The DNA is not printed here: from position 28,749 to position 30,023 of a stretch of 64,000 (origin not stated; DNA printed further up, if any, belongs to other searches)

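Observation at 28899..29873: Full-length paralogue of the major capsid protein with a Tat-type signal peptide and seven cysteines, encoded outside the virion module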

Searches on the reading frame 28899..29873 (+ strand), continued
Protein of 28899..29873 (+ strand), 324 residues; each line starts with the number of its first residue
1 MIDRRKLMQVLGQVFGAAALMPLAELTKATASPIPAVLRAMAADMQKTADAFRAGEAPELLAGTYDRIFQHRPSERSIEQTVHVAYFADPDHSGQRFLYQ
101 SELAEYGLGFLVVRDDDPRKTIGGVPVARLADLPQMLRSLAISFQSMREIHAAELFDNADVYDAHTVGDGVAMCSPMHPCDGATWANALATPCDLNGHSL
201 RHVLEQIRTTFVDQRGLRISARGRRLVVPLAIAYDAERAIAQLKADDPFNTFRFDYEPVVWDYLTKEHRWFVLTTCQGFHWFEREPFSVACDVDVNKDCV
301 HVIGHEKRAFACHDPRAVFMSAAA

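Call 55: fold_search(model_id=the predicted structure, library=viral)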
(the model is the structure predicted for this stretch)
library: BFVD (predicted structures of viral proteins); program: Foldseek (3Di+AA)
matches with E <= 10: 623; with E <= 0.001: 230
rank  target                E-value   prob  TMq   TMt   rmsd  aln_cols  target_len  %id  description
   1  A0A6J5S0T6            8.8e-23  1.00  0.67  0.70   7.1       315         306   21  Uncharacterized protein [uncultured Caudovirales phage]
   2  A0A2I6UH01            1.4e-14  1.00  0.66  0.64   4.2       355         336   16  Structural protein [Salinibacter phage M31CR41-2]
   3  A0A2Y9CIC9            6.4e-13  1.00  0.61  0.67   7.0       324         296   15  Capsid protein (Fragment) [Hot spring virus BHS2]
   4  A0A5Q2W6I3            1.1e-11  1.00  0.62  0.59   5.8       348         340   12  (no name in the UniProt tables at hand)
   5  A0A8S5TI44            2.0e-11  1.00  0.57  0.63   5.4       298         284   14  Major capsid protein [Myoviridae sp. ctMnh10]
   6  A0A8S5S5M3            2.3e-10  1.00  0.54  0.44   7.3       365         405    9  Major capsid protein [Podoviridae sp. ctsUe5]
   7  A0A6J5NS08            1.5e-09  1.00  0.49  0.52   8.0       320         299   13  Major_cap_HK97, phage major capsid protein, HK97 family [uncultured Caudovirales phage]
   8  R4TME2                2.3e-09  1.00  0.52  0.60   5.8       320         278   10  Major capsid protein [Halogranum tailed virus 1]
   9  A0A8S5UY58            2.3e-09  1.00  0.53  0.48  14.4       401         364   11  Major capsid protein [Siphoviridae sp. ctjKY6]
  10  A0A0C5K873            2.3e-09  1.00  0.52  0.55   7.1       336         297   12  (no name in the UniProt tables at hand)
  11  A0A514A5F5            5.0e-09  1.00  0.51  0.55   6.6       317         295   10  Major capsid protein [Arthrobacter phage Grekaycon]
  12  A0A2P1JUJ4            7.2e-09  1.00  0.52  0.57   6.2       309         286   11  Major capsid protein [Bacillus phage Anath]
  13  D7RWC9                7.7e-09  1.00  0.51  0.47   6.2       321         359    9  (no name in the UniProt tables at hand)
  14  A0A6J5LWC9            1.0e-08  1.00  0.52  0.56   6.9       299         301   13  Uncharacterized protein [uncultured Caudovirales phage]
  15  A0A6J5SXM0            1.0e-08  1.00  0.50  0.57   7.0       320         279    9  Capsid protein [uncultured Caudovirales phage]
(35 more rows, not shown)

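Call 60: list_cluster_members(proteins=[P0062, P0063, P0064, P0065, P0066, P0067, P0068, P0070, P0074, P0077])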
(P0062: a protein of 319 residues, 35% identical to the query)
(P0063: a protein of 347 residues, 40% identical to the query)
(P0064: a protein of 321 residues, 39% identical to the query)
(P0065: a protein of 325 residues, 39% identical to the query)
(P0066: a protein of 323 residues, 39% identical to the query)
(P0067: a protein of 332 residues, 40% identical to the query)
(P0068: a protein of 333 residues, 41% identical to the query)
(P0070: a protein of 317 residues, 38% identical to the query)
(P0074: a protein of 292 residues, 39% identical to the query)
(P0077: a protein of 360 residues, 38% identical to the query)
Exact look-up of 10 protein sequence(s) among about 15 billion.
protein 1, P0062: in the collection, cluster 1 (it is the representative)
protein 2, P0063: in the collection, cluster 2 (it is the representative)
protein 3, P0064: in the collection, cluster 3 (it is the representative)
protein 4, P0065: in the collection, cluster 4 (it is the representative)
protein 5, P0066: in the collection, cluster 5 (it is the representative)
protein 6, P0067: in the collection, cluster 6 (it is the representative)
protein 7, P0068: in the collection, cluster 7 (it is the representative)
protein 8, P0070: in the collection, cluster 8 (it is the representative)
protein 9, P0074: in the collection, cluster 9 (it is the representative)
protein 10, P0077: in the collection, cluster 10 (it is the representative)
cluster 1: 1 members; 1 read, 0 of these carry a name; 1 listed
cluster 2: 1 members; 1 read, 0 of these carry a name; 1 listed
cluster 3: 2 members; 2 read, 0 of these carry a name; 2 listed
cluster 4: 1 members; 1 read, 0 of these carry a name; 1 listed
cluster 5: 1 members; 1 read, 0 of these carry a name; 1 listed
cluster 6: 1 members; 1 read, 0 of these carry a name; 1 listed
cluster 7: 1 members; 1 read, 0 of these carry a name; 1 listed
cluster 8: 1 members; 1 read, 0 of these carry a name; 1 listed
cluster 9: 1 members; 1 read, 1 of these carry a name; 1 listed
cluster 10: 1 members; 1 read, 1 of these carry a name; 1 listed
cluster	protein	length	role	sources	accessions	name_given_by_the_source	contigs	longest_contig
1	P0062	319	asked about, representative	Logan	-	-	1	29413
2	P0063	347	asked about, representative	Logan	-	-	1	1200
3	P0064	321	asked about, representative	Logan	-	-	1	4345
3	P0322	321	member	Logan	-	-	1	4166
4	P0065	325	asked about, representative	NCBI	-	-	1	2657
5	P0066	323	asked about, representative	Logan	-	-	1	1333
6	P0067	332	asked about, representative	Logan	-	-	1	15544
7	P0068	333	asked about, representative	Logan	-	-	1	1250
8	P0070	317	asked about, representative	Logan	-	-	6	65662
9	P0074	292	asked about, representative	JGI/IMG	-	hypothetical protein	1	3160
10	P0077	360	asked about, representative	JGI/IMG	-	Mu-like prophage major head subunit gpT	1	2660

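Call 61: list_cluster_members(proteins=[P0081, P0082, P0083, P0086, P0087, P0111, P0073, P0076, P0079, P0069])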
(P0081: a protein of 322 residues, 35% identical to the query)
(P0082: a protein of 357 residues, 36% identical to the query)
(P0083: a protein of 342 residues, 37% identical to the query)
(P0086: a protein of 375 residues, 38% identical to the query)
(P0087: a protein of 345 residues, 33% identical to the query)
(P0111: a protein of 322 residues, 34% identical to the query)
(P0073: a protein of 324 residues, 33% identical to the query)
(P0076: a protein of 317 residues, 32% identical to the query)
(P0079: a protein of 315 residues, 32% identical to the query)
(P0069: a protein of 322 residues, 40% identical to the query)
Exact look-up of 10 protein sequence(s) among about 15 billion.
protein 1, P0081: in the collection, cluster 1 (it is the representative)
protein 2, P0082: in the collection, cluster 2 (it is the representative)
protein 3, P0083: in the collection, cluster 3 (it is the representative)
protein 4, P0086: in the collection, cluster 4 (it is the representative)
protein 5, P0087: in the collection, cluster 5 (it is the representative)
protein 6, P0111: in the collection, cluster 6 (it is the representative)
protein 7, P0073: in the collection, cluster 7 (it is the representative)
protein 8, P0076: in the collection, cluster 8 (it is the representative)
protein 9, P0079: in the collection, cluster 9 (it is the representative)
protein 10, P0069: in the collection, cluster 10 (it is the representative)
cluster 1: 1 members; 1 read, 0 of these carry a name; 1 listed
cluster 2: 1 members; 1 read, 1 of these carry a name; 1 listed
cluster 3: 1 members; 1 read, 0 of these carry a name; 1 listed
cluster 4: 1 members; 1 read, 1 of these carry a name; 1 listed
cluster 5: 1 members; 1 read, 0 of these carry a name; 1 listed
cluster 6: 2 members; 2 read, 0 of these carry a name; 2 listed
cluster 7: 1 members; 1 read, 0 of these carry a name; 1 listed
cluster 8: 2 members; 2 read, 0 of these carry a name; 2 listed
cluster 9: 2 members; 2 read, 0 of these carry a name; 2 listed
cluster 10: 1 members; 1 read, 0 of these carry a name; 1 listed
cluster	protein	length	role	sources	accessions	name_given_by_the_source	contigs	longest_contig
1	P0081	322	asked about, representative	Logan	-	-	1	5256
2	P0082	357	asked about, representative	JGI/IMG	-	hypothetical protein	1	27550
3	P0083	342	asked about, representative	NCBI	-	-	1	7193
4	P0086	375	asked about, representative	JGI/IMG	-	hypothetical protein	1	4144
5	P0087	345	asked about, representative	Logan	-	-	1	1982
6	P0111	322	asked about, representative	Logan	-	-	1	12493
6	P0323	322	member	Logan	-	-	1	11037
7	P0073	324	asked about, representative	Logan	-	-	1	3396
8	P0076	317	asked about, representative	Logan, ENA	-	-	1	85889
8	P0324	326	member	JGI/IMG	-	-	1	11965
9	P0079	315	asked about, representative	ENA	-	-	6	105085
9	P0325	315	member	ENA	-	-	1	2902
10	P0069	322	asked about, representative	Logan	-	-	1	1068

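Call 62: find_encoding_contigs(protein=P0070, flank=10000, max_places=1)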
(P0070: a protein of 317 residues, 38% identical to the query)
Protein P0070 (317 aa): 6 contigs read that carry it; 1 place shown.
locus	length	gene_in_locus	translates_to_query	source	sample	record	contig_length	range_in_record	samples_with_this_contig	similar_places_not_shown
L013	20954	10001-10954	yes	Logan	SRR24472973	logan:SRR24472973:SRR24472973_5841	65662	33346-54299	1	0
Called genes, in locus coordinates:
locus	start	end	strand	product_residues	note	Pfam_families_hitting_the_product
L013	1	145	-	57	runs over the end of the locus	-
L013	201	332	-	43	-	-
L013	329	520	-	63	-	-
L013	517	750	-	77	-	-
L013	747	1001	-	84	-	-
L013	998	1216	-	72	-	PF13560:HTH_31 (weak)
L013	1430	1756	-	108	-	-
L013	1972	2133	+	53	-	-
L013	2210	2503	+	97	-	-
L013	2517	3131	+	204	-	-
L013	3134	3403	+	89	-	-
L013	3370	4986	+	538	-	PF18838:LPD23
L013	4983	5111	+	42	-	-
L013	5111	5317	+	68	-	-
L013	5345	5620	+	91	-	-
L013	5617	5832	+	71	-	-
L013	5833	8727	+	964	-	PF07591:PT-HINT (faint), PF14890:Intein_splicing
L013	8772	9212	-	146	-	-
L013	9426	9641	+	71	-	-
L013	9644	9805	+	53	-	-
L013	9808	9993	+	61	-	-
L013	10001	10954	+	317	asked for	-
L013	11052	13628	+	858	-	PF23899:SU10_portal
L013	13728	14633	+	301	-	-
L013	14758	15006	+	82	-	-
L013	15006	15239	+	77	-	-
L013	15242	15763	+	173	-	PF00166:Cpn10 (weak)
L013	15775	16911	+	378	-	-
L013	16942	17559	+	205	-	-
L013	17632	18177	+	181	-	-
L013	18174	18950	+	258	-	-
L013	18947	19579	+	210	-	PF05050:Methyltransf_21 (weak)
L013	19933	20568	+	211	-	-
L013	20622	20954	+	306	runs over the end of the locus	PF10124:Mu-like_gpT (weak), PF25209:Phage_capsid_4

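Call 63: find_encoding_contigs(protein=P0079, flank=10000, max_places=1)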
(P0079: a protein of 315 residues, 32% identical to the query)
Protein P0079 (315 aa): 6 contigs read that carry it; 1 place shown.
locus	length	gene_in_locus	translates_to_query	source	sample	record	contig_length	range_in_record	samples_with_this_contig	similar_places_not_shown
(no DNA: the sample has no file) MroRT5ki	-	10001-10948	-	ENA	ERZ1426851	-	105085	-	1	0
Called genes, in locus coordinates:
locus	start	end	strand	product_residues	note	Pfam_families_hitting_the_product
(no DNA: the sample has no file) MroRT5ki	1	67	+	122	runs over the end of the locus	-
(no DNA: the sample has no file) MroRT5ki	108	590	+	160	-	-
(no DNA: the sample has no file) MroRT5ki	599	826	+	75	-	-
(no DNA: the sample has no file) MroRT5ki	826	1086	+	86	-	-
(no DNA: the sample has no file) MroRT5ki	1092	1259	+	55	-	-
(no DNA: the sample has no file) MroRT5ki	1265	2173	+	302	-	-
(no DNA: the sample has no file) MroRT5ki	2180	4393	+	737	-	PF18760:ART-PolyVal (faint)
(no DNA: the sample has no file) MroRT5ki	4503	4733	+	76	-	-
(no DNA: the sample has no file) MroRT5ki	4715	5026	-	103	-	-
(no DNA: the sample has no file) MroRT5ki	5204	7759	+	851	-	PF23899:SU10_portal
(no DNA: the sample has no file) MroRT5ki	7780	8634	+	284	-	-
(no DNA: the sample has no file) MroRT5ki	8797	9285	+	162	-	-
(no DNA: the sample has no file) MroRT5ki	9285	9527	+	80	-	-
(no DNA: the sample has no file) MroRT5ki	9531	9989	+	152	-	-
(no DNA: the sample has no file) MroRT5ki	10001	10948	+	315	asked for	-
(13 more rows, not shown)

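Call 64: find_encoding_contigs(protein=P0076, flank=10000, max_places=1)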
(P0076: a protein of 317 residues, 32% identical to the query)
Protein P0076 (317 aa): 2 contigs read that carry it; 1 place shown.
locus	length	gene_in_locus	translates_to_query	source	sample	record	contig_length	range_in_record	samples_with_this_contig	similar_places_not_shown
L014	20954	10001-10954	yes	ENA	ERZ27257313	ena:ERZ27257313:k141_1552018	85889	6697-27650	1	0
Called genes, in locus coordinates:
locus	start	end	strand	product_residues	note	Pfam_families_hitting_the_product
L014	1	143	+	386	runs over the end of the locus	PF00712:DNA_pol3_beta, PF02767:DNA_pol3_beta_2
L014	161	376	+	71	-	-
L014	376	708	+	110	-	-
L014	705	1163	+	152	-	-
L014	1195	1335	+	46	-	-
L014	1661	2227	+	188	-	-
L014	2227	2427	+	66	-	-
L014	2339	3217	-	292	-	PF12760:Zn_ribbon_IS1595 (weak), PF12762:DDE_Tnp_IS1595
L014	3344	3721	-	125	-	-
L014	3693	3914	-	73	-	-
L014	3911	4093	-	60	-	-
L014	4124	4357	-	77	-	-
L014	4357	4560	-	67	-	-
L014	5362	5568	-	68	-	-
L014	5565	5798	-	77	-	-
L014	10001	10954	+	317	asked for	-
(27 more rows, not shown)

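Call 65: find_encoding_contigs(protein=P0082, flank=10000, max_places=1)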
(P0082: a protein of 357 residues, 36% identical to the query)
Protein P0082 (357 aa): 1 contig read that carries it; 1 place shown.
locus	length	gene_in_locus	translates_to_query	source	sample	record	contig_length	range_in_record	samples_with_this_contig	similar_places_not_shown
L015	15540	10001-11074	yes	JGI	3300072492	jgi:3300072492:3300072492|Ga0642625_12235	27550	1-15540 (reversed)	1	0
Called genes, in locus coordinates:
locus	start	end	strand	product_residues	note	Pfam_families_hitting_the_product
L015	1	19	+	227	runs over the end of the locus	-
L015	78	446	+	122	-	-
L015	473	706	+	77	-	-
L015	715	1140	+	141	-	-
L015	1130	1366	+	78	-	-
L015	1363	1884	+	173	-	-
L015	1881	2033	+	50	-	-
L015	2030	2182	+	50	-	-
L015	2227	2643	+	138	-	-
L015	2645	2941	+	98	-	-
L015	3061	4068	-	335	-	-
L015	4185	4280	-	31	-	-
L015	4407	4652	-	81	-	-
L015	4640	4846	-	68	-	-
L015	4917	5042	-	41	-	-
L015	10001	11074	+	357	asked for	-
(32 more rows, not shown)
